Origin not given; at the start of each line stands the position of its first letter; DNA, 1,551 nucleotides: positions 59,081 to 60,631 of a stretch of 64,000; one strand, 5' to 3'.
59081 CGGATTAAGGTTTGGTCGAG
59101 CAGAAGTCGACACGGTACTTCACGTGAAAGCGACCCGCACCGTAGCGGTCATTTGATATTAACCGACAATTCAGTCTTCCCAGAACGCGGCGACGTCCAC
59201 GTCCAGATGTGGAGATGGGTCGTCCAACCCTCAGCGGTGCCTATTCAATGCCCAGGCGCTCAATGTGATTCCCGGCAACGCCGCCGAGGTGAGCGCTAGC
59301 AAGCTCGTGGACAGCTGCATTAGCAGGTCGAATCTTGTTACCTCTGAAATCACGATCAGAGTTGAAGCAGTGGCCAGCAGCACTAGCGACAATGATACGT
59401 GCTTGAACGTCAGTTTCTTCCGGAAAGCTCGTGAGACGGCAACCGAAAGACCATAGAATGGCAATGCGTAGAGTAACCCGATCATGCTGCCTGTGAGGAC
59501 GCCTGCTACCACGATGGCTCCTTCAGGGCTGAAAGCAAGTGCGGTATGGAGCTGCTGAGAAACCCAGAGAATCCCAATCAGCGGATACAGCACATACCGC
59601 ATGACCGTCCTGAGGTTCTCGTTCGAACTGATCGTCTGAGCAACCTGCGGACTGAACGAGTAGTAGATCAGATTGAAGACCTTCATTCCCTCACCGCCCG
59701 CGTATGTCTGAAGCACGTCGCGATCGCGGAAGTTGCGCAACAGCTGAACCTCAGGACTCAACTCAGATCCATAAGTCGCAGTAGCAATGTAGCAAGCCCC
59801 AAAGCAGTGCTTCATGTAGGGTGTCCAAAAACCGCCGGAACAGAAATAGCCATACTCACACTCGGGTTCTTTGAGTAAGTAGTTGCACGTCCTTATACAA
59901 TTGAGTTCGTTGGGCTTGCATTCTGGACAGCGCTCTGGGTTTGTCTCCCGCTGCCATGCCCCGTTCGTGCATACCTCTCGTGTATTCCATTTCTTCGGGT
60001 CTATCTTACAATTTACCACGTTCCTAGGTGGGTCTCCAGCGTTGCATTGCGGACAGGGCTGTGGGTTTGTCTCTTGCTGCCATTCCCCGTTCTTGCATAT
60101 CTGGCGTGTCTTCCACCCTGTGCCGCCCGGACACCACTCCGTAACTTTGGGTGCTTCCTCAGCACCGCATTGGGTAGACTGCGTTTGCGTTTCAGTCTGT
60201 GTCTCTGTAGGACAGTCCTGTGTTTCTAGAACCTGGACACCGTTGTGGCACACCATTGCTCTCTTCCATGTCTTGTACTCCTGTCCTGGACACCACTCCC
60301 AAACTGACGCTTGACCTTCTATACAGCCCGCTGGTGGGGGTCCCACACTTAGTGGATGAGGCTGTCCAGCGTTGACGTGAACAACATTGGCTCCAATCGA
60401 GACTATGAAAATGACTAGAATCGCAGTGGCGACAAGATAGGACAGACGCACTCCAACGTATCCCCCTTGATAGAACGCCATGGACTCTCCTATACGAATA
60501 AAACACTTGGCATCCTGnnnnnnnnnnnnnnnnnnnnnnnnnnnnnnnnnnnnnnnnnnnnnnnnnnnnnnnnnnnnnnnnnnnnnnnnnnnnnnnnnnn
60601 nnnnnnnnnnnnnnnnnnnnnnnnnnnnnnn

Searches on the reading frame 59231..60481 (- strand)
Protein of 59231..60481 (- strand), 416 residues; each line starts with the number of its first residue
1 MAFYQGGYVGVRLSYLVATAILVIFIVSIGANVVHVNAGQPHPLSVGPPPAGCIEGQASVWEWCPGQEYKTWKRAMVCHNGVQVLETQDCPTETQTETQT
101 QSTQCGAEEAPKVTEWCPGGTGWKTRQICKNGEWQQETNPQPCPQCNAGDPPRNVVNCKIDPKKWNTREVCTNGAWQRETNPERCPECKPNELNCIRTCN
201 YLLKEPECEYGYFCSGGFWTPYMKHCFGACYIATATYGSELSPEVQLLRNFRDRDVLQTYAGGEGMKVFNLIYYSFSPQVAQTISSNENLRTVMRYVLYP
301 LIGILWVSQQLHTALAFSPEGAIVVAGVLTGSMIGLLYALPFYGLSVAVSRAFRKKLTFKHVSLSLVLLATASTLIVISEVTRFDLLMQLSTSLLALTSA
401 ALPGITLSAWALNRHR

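Call 31: search_protein_families(library=pfam, proteins=[window:59231-60481:-], max_evalue=0.001)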
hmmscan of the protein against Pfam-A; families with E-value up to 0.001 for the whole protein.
window:59231-60481:- (416 aa): 0 families

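Call 32: search_protein_families(library=ncbifam, proteins=[window:59231-60481:-], max_evalue=0.1)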
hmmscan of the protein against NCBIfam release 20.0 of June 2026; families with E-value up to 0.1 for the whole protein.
window:59231-60481:- (416 aa): 1 family
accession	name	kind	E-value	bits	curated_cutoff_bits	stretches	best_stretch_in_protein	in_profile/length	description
NF041770.1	CFI_box_CTERM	domain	1.6e-21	75.9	40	1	230-302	1-69/69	CFI-box-CTERM domain-containing protein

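Call 60: find_encoding_contigs(protein=window:59234-60481:-, flank=10000, max_places=1)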
Protein window:59234-60481:- (416 aa): 3 contigs read that carry it; 1 place shown.
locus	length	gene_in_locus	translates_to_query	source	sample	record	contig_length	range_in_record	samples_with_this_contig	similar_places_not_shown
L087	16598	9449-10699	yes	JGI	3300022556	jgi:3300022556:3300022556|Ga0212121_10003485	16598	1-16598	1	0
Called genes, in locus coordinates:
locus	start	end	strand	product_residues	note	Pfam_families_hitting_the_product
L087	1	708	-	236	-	?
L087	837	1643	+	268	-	PF09754:PAC2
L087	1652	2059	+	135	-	PF00011:HSP20 (faint)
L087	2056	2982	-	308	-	PF01916:DS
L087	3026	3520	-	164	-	PF21485:IF5A-like_N, PF08207:EFP_N (weak), PF01287:eIF-5a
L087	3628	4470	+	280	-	PF01513:NAD_kinase, PF20143:NAD_kinase_C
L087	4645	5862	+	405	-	-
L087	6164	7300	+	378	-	PF26314:MptA_B_family (weak), PF02366:PMT (weak), PF13231:PMT_2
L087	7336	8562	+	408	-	PF02812:ELFV_dehydrog_N, PF00208:ELFV_dehydrog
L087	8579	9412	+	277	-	PF08242:Methyltransf_12 (weak), PF08241:Methyltransf_11, PF13649:Methyltransf_25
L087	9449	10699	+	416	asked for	-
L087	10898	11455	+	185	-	PF17146:PIN_6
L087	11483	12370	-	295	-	PF00730:HhH-GPD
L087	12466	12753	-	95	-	-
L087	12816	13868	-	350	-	PF01472:PUA, PF01189:Methyltr_RsmB-F, PF13847:Methyltransf_31, PF13649:Methyltransf_25 (faint)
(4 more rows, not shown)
